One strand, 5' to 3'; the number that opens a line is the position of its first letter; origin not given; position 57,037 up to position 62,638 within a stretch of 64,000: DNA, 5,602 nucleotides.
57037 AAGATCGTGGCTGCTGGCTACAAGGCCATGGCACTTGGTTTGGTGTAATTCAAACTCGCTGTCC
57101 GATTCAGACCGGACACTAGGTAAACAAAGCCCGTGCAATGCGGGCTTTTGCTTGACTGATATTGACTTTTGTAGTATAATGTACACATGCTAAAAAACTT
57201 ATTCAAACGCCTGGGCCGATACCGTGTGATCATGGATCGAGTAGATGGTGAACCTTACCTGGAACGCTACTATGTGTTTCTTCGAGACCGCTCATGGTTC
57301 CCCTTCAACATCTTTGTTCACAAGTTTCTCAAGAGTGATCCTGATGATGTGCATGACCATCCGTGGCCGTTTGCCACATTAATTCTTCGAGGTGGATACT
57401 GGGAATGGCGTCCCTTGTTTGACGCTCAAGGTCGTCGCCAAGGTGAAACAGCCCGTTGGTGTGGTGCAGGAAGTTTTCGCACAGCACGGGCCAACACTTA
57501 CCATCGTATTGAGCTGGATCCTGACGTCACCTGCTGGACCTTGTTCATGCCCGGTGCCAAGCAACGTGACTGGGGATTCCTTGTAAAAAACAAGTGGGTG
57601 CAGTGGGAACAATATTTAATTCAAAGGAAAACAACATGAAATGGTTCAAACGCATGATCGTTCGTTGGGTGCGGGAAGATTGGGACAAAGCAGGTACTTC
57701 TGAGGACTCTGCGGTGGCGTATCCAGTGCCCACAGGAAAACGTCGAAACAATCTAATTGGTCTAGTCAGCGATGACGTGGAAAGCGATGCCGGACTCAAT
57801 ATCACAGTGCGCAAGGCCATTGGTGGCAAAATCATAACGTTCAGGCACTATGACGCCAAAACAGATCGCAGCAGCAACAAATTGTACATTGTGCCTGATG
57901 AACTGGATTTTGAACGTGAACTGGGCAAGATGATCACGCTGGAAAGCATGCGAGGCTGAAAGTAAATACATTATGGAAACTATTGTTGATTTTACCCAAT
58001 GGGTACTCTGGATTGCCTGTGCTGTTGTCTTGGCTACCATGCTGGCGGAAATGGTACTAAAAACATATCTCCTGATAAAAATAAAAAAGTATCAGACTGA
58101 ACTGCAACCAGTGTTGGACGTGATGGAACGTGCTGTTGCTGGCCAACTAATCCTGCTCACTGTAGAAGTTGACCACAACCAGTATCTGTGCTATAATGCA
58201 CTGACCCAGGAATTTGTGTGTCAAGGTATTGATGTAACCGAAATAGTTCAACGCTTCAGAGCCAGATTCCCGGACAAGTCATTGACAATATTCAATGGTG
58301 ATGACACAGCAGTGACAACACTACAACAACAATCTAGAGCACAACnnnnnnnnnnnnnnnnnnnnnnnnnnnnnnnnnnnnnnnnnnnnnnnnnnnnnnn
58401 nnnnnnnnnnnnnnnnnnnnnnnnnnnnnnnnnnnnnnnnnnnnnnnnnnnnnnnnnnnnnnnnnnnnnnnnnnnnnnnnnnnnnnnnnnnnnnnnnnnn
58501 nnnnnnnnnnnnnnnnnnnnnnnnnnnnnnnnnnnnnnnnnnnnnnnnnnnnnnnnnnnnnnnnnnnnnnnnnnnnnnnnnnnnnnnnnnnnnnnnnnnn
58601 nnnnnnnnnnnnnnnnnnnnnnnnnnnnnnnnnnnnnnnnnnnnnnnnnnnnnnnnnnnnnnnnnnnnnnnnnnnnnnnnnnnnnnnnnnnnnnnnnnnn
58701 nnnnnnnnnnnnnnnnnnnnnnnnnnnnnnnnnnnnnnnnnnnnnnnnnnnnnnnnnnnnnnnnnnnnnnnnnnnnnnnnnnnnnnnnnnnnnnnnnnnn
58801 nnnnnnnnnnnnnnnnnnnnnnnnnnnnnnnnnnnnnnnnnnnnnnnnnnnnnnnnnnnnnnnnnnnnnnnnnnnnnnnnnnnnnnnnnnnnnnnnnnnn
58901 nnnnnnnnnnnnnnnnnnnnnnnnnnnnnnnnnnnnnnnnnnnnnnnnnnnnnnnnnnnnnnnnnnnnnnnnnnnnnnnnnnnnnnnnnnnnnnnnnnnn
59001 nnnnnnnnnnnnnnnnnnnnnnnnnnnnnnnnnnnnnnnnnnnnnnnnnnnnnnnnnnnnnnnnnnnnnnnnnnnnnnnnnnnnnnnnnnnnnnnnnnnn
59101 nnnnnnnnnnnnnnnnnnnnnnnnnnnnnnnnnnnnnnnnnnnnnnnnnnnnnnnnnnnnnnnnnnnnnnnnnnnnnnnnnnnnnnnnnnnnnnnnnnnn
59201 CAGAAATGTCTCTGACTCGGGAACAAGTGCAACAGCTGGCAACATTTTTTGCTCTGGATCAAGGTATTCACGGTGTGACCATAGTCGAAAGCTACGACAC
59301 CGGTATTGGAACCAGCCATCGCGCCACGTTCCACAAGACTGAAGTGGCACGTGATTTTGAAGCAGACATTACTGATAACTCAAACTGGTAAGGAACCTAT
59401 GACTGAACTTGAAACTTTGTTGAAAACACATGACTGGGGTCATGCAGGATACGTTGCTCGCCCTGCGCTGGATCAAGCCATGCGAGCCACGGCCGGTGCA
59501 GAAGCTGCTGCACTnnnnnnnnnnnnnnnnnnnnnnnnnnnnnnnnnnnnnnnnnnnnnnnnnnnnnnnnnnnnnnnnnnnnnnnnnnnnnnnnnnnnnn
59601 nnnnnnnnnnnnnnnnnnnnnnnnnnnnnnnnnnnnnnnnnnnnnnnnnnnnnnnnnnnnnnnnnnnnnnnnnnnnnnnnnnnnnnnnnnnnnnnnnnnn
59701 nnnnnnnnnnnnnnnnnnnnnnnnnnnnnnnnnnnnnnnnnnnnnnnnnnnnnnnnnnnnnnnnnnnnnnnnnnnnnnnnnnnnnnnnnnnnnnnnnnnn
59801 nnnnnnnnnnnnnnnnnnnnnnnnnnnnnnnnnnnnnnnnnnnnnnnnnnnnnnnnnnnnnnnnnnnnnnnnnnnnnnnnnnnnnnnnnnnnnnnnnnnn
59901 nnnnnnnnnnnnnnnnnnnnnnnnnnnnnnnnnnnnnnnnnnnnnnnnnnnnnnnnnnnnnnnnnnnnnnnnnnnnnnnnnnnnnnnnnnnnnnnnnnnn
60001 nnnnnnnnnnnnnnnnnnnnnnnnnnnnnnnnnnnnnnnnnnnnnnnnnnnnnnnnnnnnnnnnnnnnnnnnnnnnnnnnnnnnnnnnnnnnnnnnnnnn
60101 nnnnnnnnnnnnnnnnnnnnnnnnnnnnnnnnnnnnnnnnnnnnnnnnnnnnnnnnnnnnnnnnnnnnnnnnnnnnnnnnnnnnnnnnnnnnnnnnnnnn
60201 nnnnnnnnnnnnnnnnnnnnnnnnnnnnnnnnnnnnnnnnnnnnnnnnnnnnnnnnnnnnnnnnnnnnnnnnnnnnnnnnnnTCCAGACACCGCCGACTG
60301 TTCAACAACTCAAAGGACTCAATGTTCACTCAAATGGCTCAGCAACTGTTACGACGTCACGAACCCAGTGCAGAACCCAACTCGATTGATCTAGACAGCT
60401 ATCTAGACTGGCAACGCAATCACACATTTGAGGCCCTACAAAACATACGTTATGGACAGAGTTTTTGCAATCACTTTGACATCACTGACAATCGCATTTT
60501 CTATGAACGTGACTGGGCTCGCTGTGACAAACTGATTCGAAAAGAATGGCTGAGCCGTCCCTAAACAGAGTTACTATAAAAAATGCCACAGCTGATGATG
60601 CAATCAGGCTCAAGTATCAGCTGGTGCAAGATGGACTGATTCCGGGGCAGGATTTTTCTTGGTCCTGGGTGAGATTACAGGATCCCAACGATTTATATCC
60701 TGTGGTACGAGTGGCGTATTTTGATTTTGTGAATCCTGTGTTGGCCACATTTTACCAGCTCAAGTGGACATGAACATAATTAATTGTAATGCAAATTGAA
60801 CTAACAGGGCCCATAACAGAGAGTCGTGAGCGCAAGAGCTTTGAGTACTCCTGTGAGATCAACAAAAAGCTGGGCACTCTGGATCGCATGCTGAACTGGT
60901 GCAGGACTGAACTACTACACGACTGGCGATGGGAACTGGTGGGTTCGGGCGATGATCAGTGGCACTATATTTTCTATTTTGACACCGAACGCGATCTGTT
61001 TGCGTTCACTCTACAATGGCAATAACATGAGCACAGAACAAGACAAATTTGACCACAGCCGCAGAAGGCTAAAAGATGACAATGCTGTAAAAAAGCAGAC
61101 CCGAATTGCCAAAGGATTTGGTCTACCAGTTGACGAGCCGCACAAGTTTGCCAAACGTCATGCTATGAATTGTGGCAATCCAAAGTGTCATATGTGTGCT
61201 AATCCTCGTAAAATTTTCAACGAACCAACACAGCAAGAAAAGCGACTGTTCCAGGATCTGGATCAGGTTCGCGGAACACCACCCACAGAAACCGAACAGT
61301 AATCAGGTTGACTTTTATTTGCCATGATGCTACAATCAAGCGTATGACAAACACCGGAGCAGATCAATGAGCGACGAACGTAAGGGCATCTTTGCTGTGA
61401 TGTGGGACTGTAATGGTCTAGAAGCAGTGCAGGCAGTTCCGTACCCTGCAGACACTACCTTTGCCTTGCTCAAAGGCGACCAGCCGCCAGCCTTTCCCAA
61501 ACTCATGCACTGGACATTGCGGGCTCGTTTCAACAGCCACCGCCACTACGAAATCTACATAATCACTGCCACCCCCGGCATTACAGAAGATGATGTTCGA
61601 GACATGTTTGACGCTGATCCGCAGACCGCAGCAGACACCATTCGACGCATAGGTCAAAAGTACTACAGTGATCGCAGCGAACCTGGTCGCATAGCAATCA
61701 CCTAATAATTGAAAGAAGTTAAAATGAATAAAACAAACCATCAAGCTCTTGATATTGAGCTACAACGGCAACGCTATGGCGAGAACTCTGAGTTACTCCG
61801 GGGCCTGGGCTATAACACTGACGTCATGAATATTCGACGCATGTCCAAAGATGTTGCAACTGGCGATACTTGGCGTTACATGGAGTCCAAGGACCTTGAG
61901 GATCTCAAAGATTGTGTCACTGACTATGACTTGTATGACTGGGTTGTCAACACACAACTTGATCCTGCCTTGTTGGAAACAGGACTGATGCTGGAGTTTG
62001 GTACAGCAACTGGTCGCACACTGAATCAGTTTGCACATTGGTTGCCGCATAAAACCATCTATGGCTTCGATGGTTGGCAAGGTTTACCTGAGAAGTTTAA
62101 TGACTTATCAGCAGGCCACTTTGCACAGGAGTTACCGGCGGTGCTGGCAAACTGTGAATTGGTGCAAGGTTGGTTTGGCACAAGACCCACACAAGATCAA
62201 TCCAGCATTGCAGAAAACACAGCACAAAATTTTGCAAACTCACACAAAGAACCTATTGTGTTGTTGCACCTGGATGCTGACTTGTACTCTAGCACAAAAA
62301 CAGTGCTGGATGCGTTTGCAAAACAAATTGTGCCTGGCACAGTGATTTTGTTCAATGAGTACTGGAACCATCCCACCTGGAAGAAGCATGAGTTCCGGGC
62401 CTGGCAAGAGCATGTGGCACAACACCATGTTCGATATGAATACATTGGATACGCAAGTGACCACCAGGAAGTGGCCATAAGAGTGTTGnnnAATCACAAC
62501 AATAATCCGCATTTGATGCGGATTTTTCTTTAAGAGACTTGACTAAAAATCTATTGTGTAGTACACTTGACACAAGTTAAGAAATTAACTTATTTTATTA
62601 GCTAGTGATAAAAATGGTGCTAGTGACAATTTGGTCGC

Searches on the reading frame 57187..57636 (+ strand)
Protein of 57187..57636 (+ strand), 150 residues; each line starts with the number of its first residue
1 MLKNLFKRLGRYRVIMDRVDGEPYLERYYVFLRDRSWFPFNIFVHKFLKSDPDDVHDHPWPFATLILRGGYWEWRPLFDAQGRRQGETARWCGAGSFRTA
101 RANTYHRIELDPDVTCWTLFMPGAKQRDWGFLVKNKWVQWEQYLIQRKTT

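Call 52: search_protein_families(library=phrogs, proteins=[window:57187-57636:+], max_evalue=0.001)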
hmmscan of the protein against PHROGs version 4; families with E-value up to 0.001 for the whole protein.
window:57187-57636:+ (150 aa): 1 family
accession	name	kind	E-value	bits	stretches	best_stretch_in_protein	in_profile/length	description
phrog_4786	-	other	6.3e-40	138.4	1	16-147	33-160/252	cysteine dioxygenase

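Call 87: search_protein_families(library=pfam, proteins=[window:57187-57636:+], max_evalue=0.01)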
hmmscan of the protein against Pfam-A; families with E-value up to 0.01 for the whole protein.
window:57187-57636:+ (150 aa): 0 families

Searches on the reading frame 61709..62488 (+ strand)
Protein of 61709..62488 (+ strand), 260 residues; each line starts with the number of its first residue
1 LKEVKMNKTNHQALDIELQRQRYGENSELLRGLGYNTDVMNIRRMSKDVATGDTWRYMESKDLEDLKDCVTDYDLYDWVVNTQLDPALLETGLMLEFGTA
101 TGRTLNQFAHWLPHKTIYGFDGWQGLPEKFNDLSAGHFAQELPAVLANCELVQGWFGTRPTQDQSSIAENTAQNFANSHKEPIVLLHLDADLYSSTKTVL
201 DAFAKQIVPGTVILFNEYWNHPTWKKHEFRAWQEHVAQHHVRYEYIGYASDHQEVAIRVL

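Call 90: search_protein_families(library=pfam, proteins=[window:61709-62488:+], max_evalue=0.001)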
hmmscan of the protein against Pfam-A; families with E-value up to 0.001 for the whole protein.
window:61709-62488:+ (260 aa): 2 families
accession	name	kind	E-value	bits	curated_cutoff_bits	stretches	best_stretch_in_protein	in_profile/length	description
PF13578.12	Methyltransf_24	-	1.2e-07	33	26.3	1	95-218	1-105/105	Methyltransferase domain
PF05711.17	TylF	-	6.8e-06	26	23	1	79-230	86-243/264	Macrocin-O-methyltransferase (TylF)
